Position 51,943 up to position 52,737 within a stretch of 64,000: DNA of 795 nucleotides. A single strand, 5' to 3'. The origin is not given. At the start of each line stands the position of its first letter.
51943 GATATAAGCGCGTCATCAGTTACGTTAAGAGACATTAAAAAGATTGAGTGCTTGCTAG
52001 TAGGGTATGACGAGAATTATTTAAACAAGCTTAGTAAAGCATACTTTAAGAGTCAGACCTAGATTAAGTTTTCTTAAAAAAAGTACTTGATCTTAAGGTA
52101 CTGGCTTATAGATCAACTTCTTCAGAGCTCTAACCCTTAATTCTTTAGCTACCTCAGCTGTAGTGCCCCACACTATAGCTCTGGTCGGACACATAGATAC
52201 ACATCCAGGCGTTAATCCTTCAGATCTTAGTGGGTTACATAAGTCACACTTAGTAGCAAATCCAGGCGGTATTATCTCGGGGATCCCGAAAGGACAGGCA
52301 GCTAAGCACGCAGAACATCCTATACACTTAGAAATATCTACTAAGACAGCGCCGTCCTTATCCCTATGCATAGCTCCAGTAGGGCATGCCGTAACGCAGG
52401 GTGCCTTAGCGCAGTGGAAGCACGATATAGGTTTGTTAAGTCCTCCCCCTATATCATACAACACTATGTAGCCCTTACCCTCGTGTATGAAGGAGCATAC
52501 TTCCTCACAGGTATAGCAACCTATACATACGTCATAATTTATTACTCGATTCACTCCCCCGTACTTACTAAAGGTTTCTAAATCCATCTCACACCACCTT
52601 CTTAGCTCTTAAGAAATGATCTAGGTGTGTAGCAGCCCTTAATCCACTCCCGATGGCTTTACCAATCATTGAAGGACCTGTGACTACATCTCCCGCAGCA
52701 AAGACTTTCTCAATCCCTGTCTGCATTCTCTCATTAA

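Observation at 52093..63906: Mrp module plus FHL-type [NiFe] hydrogenase core ending in an NAD(P)H flavoprotein and polyferredoxin instead of a formate dehydrogenase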

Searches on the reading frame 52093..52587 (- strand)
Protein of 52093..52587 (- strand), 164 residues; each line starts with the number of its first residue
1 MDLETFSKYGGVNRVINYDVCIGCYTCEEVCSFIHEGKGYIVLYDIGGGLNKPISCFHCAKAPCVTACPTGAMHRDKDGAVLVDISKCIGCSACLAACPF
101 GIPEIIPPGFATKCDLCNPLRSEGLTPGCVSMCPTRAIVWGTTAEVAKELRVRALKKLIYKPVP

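Call 3: search_protein_families(library=pfam, proteins=[window:52093-52587:-], max_evalue=0.01)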
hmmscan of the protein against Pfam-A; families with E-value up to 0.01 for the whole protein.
window:52093-52587:- (164 aa): 13 families
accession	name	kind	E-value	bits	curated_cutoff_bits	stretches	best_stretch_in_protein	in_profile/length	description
PF13247.11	Fer4_11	-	9.6e-20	71.1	26.2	1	53-141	7-98/100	4Fe-4S dicluster domain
PF00037.32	Fer4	-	2.2e-13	49.8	21.1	2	83-102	3-22/24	4Fe-4S binding domain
PF12838.12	Fer4_7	-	2.8e-13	50.5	27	1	56-102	2-52/52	4Fe-4S dicluster domain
PF13187.11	Fer4_9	-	2.8e-11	43.7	27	3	21-73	2-52/52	4Fe-4S dicluster domain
PF13237.11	Fer4_10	-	3.7e-11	43.2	25.5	1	53-99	6-53/53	4Fe-4S dicluster domain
PF12837.12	Fer4_6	-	5.8e-11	42.2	25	2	81-102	2-23/24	4Fe-4S binding domain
PF12797.12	Fer4_2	-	4.2e-09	36.2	24.5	2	80-100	2-22/22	4Fe-4S binding domain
PF25160.1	LdpA_Fe-S-bd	-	3e-07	30.6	27.6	1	59-101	5-41/49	LdpA Fe-S cluster-binding domain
PF12800.12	Fer4_4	-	4.2e-06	27.1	24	1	86-101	2-17/17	4Fe-4S binding domain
PF12798.12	Fer4_3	-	4.8e-06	27.4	27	1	88-102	1-15/15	4Fe-4S binding domain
PF13484.11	Fer4_16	-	9e-06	26.8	30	0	56-76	2-20/66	4Fe-4S double cluster binding domain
PF14697.11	Fer4_21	-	2.4e-05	24.8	35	1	55-100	7-53/59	4Fe-4S dicluster domain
PF13534.11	Fer4_17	-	0.006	17.6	22.2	0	21-33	2-14/61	4Fe-4S dicluster domain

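Call 17: search_solved_structures(query=window:52093-52587:-, max_evalue=0.001)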
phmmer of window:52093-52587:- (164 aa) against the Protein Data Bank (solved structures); distinct sequences matched with E-value up to 0.001: 37.
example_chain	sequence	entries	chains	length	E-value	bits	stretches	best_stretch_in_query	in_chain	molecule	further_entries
2vpw_B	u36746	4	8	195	5.3e-28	101.1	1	52-145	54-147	NRFC PROTEIN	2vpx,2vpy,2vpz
9mqx_E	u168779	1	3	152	8.5e-24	87.4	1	15-141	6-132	Fe-S-cluster-containing hydrogenase subunit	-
7qv7_A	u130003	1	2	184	3.1e-22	82.3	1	20-103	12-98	Hydrogen dependent carbon dioxide reductase subunit HycB3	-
6cz7_B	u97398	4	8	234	7.7e-22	81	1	53-103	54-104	4Fe-4S ferredoxin, iron-sulfur binding domain protein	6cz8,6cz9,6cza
1kqf_B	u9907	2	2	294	2.3e-21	79.5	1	54-156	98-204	FORMATE DEHYDROGENASE, NITRATE-INDUCIBLE, IRON-SULFUR SUBUNIT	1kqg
7z0s_B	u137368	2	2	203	6.6e-20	74.7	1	17-104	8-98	Formate hydrogenlyase subunit 2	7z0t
6x6u_B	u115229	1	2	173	4.2e-19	72.1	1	16-133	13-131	Oxidoreductase, Fe-S subunit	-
6x1o_B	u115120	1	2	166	7.1e-19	71.3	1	16-133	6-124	Oxidoreductase, Fe-S subunit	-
4ydd_B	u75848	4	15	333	7.1e-19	71.3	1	53-146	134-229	DMSO reductase family type II enzyme, iron-sulfur subunit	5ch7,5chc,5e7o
7qv7_B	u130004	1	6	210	4.5e-18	68.7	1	16-108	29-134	Hydrogen dependent carbon dioxide reductase subunit HycB4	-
2ivf_B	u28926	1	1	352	1.6e-17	66.9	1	55-148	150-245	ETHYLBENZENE DEHYDROGENASE BETA-SUBUNIT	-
8c0z_C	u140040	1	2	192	1.7e-15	60.3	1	18-140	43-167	Iron-sulfur cluster-binding protein potential subunit of aldehyde oxidoreductase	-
1q16_B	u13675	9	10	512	2.8e-14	56.4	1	53-139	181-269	Respiratory nitrate reductase 1 beta chain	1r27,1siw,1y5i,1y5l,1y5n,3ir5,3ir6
1y4z_B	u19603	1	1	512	7.7e-14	54.9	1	53-139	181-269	Respiratory nitrate reductase 1 beta chain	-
30gj_B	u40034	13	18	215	1.2e-13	54.3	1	53-155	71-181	Formate dehydrogenase, beta subunit, putative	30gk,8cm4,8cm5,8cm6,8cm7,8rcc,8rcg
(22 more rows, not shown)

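Call 35: search_protein_families(library=ncbifam, proteins=[window:52093-52587:-], max_evalue=0.01)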
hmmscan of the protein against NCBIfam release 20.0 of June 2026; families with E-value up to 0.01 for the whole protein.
window:52093-52587:- (164 aa): 59 families (the best 25 are shown)
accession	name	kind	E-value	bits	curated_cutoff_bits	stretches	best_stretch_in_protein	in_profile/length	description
TIGR02951.1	DMSO_dmsB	equivalog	1.7e-29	102.9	214.1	1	53-148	61-158/161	DMSO/selenate family reductase complex B subunit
NF008134.0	PRK10882.1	equivalog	6.4e-25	87.9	263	1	55-155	112-220/329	hydrogenase 2 operon protein HybA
TIGR03149.1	cyt_nit_nrfC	equivalog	9.5e-24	84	377.6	1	55-160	93-201/225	cytochrome c nitrite reductase Fe-S protein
NF009451.0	PRK12809.1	equivalog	6.8e-23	80.8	1154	1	20-139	11-135/639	formate-dependent uric acid utilization protein YgfT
TIGR01582.1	FDH-beta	equivalog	9.8e-23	80.6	334.7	1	55-158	92-199/283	formate dehydrogenase subunit beta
NF045715.1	sulf_resp_HmcB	equivalog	4e-22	78.7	420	1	53-153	104-208/307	sulfate respiration complex iron-sulfur protein HmcB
NF045797.1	DsrO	equivalog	1.1e-20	74.1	200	1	53-151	100-210/235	sulfate reduction electron transfer complex DsrMKJOP subunit DsrO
NF041715.1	arsenate_red_ArrB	equivalog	3.1e-19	69.4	450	2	53-102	54-103/233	arsenate respiratory reductase iron-sulfur subunit ArrB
NF009408.0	PRK12769.1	equivalog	6e-19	67.6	1003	1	17-154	8-158/659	formate-dependent uric acid utilization protein AegA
NF038355.1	FDH3_beta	equivalog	4.2e-18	66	240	1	16-105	7-103/180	formate dehydrogenase FDH3 subunit beta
TIGR03478.1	DMSO_red_II_bet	subfamily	2e-17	63.1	480.7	1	55-144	130-221/321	DMSO reductase family type II enzyme, iron-sulfur subunit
NF007658.0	PRK10330.1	equivalog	2.6e-16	59.6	260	1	17-139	8-153/181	electron transport protein HydN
NF011569.0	PRK14993.1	equivalog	3e-16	59.6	416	1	53-143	97-188/244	tetrathionate reductase subunit TtrB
NF042979.1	EthbenzDh_ebdB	equivalog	2.4e-15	56.3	740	1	56-146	153-245/354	ethylbenzene dehydrogenase subunit beta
NF045766.1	PhenlGlyoxDHPadI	equivalog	1.5e-12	47.1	700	1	18-149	11-144/443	NADH-dependent phenylglyoxylate dehydrogenase subunit beta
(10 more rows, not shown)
